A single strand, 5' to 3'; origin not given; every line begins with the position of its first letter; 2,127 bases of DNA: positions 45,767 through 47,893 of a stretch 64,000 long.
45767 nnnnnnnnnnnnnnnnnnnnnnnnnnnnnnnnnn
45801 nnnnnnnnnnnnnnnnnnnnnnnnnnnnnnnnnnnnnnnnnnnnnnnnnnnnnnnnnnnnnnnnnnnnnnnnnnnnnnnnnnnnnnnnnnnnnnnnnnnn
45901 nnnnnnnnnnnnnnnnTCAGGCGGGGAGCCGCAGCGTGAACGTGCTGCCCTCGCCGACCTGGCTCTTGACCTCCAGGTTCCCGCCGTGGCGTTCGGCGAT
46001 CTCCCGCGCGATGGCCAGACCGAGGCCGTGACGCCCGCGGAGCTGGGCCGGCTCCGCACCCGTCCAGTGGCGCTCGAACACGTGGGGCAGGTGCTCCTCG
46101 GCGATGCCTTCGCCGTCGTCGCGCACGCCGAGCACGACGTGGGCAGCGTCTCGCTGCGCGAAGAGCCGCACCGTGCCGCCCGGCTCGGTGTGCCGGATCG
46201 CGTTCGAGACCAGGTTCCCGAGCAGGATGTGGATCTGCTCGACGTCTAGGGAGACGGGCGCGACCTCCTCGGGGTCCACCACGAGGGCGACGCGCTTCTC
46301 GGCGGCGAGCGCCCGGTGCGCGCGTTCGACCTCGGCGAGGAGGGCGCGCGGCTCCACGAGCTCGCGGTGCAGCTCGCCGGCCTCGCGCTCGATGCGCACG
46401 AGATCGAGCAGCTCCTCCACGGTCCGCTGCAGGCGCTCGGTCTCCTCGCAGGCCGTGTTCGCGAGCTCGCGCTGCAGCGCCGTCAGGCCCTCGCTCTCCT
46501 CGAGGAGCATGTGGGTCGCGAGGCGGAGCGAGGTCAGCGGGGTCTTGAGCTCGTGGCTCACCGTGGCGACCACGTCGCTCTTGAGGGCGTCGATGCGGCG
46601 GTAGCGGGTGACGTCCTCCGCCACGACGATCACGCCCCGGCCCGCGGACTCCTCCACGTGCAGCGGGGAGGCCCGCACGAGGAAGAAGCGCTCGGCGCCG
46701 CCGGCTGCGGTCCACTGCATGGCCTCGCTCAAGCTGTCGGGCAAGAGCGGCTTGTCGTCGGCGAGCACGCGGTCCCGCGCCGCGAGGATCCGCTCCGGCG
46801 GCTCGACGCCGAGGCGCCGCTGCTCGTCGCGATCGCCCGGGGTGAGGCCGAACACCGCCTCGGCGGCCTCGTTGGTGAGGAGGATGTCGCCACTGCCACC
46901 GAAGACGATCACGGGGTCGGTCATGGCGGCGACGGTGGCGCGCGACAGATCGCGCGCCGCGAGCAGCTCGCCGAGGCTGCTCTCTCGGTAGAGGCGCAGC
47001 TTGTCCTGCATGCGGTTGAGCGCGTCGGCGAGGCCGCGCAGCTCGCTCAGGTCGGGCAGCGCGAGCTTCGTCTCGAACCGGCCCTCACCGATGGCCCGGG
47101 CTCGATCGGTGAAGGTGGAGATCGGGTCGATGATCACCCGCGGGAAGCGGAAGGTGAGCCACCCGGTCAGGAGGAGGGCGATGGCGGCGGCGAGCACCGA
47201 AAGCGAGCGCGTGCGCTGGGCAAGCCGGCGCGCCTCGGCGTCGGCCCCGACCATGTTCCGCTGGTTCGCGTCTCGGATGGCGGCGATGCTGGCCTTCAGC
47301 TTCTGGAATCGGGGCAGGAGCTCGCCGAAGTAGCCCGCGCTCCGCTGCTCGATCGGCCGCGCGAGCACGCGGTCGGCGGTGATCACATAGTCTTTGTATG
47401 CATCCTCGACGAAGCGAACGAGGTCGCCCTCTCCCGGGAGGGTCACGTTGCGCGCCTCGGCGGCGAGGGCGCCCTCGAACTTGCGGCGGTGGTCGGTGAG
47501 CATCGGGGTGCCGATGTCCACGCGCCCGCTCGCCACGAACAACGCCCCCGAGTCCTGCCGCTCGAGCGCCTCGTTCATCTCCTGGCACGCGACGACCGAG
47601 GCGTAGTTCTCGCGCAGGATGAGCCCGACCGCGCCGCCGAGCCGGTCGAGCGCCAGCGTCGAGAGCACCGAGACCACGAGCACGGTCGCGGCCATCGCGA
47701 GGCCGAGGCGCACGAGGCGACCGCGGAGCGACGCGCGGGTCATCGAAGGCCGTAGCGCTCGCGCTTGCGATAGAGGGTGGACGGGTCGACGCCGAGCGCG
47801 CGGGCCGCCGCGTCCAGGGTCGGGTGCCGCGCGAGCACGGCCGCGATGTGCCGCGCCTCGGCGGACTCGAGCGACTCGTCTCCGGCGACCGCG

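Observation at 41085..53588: K+ uptake locus wired to sigma-54 with a split KdpD-like sensor instead of KdpD/KdpE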

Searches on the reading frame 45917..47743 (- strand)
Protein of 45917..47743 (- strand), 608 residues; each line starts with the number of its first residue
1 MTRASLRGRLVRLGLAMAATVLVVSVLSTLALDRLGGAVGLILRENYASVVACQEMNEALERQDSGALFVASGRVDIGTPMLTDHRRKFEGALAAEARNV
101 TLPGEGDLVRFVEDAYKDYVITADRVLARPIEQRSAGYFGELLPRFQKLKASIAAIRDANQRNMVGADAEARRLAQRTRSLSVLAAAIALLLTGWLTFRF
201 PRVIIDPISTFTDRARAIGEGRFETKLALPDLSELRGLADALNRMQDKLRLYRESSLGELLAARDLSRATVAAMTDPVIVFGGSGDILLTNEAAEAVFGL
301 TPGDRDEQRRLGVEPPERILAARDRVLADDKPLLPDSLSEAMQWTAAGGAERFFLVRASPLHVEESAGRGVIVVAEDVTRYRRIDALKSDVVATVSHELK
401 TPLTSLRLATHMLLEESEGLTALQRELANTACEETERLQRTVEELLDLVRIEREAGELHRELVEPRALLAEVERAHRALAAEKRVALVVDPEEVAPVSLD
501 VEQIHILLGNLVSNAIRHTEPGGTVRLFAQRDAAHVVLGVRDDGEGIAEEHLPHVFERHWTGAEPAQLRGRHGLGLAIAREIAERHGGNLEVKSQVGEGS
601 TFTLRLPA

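Call 4: search_protein_families(library=pfam, proteins=[window:45917-47743:-], max_evalue=0.01)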
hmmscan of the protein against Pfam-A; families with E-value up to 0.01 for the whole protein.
window:45917-47743:- (608 aa): 6 families
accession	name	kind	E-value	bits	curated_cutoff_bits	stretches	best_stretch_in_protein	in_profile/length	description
PF02518.31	HATPase_c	-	4.9e-27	95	26.4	1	500-607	2-108/111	Histidine kinase-, DNA gyrase B-, and HSP90-like ATPase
PF00512.31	HisKA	-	1.3e-17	64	26.9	1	388-453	2-65/66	His Kinase A (phospho-acceptor) domain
PF13581.12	HATPase_c_2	-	4.7e-08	33.5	27.4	1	473-605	9-126/127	Histidine kinase-like ATPase domain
PF00672.30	HAMP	-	3.2e-07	31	25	1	202-250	4-52/53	HAMP domain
PF08448.16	PAS_4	-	1.8e-05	25.4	23.1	1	273-382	3-109/110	PAS fold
PF00989.32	PAS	-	0.00014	22.3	22.6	1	268-378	4-113/113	PAS fold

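Call 36: search_protein_families(library=ncbifam, proteins=[window:45917-47743:-], max_evalue=0.01)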
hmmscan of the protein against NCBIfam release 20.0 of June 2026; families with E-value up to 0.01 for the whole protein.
window:45917-47743:- (608 aa): 92 families (the best 25 are shown)
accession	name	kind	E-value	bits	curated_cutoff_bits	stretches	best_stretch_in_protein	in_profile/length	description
NF033092.0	HK_WalK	equivalog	9.4e-64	216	725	1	177-607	174-593/594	cell wall metabolism sensor histidine kinase WalK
TIGR02966.1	phoR_proteo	equivalog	3.6e-63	213.6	334.2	1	268-605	9-332/333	phosphate regulon sensor histidine kinase PhoR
NF046044.1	PnpS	equivalog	7.3e-62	209.6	400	1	207-607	1-390/390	two-component system histidine kinase PnpS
NF040691.1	MtrAB_MtrB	equivalog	1.1e-45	156.7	450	1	376-607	259-491/507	MtrAB system histidine kinase MtrB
NF045911.1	TCSHisKinNblS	equivalog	3.1e-45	154.6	1000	1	203-606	204-618/621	two-component system sensor histidine kinase NblS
NF008312.0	PRK11100.1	equivalog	5.9e-44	150.7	356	1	390-607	258-473/477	two-component system sensor histidine kinase CreC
TIGR01386.1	cztS_silS_copS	subfamily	6e-44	150.8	292.55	2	392-607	245-457/457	heavy metal sensor histidine kinase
NF008235.0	PRK11006.1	equivalog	3.7e-40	138.1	390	1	369-607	185-422/431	phosphate regulon sensor histidine kinase PhoR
TIGR02956.1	TMAO_torS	equivalog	5.7e-40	137.2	676.5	1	388-607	464-681/967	TMAO reductase system sensor histidine kinase/response regulator TorS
NF008468.0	PRK11360.1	equivalog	8.5e-39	133.4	646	1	259-607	262-607/616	two-component system sensor histidine kinase AtoS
NF033093.1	HK_VicK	exception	2.5e-38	131.9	680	1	207-607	40-434/448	cell wall metabolism sensor histidine kinase VicK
NF041735.1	hist_kin_RppB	equivalog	4.5e-37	127.9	400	1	392-607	220-438/438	two-component system sensor histidine kinase RppB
NF041880.1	EPS_EpsF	equivalog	1.9e-35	122.3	900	1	268-607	147-492/492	response regulator EpsF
NF011874.0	PRK15347.1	equivalog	7.6e-35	120.2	852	1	384-607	394-613/921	two component system sensor kinase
NF008302.0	PRK11091.1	equivalog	6.2e-33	114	838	1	337-607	225-504/779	aerobic respiration two-component sensor histidine kinase ArcB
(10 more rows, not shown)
